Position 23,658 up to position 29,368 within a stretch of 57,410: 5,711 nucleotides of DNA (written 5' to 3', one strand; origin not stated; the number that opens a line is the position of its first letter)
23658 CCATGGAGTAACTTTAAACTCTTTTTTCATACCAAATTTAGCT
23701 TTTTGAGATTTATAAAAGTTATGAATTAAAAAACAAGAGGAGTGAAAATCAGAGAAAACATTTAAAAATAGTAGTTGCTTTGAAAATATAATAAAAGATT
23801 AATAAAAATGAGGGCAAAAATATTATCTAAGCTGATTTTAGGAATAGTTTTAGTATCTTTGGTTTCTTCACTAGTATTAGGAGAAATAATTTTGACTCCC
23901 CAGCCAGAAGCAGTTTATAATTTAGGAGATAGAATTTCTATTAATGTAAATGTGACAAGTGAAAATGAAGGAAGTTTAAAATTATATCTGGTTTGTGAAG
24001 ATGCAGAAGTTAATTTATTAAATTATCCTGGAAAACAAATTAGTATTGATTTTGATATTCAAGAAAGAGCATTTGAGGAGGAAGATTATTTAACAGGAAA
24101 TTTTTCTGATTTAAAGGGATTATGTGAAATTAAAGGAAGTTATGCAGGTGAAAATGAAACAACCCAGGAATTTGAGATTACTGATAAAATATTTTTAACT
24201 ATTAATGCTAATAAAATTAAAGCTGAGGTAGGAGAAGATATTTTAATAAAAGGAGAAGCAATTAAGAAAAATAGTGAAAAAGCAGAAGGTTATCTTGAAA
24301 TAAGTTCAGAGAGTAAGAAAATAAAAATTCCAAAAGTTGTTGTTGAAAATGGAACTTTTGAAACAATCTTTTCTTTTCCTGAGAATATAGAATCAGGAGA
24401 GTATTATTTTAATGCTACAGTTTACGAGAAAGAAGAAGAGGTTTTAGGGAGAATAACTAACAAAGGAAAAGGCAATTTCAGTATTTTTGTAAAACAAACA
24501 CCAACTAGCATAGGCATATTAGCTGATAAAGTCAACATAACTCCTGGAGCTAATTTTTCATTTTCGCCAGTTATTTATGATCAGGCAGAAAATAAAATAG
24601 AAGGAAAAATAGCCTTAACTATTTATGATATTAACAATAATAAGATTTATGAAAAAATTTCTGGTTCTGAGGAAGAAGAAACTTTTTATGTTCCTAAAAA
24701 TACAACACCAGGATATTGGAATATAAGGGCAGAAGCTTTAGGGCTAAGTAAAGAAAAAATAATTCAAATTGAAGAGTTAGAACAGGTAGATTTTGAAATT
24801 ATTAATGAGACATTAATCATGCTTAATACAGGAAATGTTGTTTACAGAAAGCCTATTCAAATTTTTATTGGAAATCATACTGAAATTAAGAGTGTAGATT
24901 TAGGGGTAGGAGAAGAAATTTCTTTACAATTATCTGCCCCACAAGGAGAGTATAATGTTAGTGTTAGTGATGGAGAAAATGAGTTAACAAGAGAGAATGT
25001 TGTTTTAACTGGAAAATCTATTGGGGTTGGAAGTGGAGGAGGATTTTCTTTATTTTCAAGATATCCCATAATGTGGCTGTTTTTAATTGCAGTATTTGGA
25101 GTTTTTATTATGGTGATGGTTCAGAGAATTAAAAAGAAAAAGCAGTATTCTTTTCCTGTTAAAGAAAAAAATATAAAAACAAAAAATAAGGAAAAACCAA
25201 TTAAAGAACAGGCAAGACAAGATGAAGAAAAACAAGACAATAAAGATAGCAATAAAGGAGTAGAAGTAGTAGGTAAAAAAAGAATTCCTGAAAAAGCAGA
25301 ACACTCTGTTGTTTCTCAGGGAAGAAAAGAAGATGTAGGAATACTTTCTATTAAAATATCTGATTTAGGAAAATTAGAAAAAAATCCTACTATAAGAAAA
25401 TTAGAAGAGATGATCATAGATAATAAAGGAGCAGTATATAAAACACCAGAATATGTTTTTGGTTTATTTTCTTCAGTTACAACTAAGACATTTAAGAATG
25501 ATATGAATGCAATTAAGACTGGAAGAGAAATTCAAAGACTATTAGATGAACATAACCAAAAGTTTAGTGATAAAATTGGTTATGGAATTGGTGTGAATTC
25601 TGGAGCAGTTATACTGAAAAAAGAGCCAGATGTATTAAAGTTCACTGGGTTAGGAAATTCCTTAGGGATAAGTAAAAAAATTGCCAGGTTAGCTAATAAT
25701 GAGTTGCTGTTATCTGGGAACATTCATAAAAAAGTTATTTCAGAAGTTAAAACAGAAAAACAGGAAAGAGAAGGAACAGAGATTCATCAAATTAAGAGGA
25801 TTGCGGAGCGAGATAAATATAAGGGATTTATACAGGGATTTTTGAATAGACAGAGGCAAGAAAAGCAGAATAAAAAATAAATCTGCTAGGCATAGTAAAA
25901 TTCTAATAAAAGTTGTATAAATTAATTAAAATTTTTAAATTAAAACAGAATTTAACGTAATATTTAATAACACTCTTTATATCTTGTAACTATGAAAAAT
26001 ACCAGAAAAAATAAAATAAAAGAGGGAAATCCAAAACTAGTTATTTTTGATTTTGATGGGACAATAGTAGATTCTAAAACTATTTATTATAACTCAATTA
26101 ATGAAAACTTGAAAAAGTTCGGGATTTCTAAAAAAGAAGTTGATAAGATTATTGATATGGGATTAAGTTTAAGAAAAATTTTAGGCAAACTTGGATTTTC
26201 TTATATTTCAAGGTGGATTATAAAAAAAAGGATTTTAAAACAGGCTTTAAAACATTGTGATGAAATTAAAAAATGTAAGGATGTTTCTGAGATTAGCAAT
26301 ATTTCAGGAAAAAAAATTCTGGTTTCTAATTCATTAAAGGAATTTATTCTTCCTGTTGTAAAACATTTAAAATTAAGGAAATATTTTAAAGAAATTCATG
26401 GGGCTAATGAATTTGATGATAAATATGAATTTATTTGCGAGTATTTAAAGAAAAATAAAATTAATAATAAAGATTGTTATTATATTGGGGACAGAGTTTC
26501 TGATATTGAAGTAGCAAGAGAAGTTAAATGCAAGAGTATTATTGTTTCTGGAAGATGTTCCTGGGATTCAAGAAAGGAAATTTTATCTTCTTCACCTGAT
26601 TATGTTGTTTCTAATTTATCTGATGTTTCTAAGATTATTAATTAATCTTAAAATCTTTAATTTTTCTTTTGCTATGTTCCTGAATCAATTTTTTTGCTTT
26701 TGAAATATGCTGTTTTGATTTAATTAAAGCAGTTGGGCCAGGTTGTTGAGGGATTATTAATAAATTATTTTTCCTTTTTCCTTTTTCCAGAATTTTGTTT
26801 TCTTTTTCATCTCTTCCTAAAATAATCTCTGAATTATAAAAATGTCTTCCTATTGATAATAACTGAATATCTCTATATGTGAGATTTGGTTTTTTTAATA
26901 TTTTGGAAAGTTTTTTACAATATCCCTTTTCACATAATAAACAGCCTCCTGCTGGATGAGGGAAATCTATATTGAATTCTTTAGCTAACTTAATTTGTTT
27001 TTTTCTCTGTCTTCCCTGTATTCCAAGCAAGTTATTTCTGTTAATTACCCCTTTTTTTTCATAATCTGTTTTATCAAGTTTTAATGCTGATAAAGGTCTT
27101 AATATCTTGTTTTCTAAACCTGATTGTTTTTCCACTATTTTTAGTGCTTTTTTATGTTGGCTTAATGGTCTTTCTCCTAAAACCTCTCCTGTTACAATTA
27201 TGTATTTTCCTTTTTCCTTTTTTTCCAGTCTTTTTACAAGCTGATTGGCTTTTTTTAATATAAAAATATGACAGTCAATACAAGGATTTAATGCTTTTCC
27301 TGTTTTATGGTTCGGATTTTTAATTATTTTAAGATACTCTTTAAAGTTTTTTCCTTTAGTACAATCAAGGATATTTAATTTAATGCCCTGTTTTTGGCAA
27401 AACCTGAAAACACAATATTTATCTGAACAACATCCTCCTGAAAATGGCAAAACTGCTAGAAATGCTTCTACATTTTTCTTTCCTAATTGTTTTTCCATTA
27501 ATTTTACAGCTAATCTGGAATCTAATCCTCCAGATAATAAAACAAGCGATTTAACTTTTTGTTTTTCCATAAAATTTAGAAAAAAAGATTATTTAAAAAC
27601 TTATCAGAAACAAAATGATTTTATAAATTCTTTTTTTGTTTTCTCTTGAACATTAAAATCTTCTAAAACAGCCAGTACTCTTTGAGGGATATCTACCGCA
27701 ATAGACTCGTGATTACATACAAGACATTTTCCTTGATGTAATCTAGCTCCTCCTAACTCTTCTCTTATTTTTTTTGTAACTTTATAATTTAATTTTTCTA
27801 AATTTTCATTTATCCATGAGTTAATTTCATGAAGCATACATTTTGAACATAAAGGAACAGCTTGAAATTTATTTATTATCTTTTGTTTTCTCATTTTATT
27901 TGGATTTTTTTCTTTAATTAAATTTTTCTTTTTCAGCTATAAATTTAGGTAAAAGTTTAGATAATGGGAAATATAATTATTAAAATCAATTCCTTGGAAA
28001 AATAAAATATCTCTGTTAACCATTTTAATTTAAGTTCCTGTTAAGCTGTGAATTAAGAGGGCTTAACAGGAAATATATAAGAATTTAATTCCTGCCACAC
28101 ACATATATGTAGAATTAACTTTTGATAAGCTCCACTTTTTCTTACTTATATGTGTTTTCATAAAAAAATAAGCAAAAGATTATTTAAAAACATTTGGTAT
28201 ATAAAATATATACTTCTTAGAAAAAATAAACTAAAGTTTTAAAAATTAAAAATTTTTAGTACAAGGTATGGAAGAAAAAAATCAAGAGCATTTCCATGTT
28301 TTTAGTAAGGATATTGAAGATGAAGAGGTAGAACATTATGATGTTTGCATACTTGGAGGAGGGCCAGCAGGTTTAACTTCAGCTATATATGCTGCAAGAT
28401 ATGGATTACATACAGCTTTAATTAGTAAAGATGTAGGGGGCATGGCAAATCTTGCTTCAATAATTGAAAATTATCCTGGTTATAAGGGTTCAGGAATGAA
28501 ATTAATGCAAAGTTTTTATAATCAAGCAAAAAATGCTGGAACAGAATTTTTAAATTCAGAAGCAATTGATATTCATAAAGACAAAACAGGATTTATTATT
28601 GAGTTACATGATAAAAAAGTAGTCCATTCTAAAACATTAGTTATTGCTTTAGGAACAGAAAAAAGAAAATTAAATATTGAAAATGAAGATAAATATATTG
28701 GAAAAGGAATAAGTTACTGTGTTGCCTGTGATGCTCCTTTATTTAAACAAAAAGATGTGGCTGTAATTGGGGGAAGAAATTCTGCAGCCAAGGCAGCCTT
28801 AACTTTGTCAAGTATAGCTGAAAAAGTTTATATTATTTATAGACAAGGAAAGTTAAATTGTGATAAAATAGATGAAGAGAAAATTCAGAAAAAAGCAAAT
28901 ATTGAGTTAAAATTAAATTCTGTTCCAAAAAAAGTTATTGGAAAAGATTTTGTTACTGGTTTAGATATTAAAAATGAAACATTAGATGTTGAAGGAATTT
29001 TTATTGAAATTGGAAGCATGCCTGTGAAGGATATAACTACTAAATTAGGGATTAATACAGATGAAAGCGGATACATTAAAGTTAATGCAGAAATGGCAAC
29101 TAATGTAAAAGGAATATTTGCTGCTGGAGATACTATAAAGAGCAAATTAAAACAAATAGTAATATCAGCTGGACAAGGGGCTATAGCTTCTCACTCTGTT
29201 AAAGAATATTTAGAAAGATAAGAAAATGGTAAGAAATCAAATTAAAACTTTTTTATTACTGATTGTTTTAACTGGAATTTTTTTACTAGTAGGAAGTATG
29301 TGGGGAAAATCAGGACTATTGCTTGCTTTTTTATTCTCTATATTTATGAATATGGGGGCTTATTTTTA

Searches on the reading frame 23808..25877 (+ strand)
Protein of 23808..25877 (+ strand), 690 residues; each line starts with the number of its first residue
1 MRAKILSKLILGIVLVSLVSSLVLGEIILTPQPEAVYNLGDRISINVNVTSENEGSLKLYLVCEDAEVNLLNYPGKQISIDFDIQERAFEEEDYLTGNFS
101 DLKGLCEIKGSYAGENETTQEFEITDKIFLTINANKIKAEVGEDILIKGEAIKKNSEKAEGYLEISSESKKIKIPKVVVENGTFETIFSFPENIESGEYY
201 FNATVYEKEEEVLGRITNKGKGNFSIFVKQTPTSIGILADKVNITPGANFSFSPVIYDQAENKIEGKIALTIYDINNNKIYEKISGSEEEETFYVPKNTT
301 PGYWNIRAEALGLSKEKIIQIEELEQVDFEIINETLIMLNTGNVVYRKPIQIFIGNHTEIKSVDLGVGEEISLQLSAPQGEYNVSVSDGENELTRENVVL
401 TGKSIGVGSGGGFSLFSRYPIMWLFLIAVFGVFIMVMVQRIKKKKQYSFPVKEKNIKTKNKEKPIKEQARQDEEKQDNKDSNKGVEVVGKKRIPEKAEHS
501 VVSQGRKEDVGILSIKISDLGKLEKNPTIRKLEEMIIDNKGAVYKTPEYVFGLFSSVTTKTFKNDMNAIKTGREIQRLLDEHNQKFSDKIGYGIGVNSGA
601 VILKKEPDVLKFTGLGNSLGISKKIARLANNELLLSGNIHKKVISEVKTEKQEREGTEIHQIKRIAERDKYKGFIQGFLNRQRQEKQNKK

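Call 39: search_protein_families(library=pfam, proteins=[window:23808-25877:+], max_evalue=0.00001)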
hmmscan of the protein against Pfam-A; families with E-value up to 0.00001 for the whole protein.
window:23808-25877:+ (690 aa): 1 family
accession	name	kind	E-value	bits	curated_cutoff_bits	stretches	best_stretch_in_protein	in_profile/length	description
PF01835.25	MG2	-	4e-06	27.5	32.8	0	245-309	12-81/96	MG2 domain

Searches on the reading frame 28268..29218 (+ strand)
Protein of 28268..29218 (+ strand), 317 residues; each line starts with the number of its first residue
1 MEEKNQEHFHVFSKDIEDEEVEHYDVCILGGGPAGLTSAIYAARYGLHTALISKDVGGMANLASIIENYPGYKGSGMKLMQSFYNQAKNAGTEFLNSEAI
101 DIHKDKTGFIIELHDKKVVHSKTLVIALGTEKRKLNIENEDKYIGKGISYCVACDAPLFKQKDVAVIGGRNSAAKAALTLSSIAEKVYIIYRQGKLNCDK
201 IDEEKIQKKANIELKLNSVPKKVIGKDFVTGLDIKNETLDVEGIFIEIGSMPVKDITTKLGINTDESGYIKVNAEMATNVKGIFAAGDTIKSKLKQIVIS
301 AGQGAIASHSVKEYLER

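Call 78: search_protein_families(library=ncbifam, proteins=[window:28268-29218:+], max_evalue=0.001)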
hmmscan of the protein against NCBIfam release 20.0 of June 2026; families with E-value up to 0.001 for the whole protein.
window:28268-29218:+ (317 aa): 78 families (the best 25 are shown)
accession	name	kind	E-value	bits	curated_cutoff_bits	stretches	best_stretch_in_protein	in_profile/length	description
TIGR01292.1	TRX_reduct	equivalog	7.9e-92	307.3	343.45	1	24-315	1-300/300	thioredoxin-disulfide reductase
TIGR03140.1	AhpF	equivalog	5.9e-69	232.9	502.9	1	14-315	203-512/515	alkyl hydroperoxide reductase subunit F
TIGR03143.1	AhpF_homolog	hypoth_equivalog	2.8e-59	201.2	687.65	1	23-316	4-309/555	putative alkyl hydroperoxide reductase F subunit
NF007614.0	PRK10262.1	equivalog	1.1e-41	143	644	1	22-316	5-315/321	thioredoxin-disulfide reductase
TIGR04018.1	Bthiol_YpdA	hypoth_equivalog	1.5e-19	70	339.9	2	98-297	92-297/316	YpdA family putative bacillithiol disulfide reductase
TIGR01350.1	lipoamide_DH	equivalog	2.4e-17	62.8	408.8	2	94-292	113-311/461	dihydrolipoyl dehydrogenase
TIGR01316.1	gltA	equivalog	1.6e-16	60.1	471.75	1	236-315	371-449/449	NADPH-dependent glutamate synthase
NF009409.0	PRK12770.1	subfamily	4.2e-16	59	343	2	236-316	271-351/360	putative glutamate synthase subunit beta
TIGR02053.1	MerA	equivalog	3.4e-15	56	454.45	1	110-309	118-326/465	mercury(II) reductase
NF004776.0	PRK06116.1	equivalog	5.5e-15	55.3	480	1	81-303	97-319/450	glutathione-disulfide reductase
NF004945.0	PRK06292.2-3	equivalog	3.6e-14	52.6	494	1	77-291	91-306/457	dihydrolipoyl dehydrogenase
TIGR03385.1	CoA_CoA_reduc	equivalog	1.1e-13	50.8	578.8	1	95-293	75-286/439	CoA-disulfide reductase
TIGR03315.1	Se_ygfK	equivalog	1.4e-13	49.3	835.3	1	19-309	533-833/1012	putative selenate reductase subunit YgfK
NF009414.0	PRK12778.1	equivalog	9.6e-13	47.3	1103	2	235-316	669-750/752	bifunctional dihydroorotate dehydrogenase B NAD binding subunit/NADPH-dependent glutamate synthase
NF009454.0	PRK12814.1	equivalog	2.6e-12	45.9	916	1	25-199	195-362/657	putative NADPH-dependent glutamate synthase small subunit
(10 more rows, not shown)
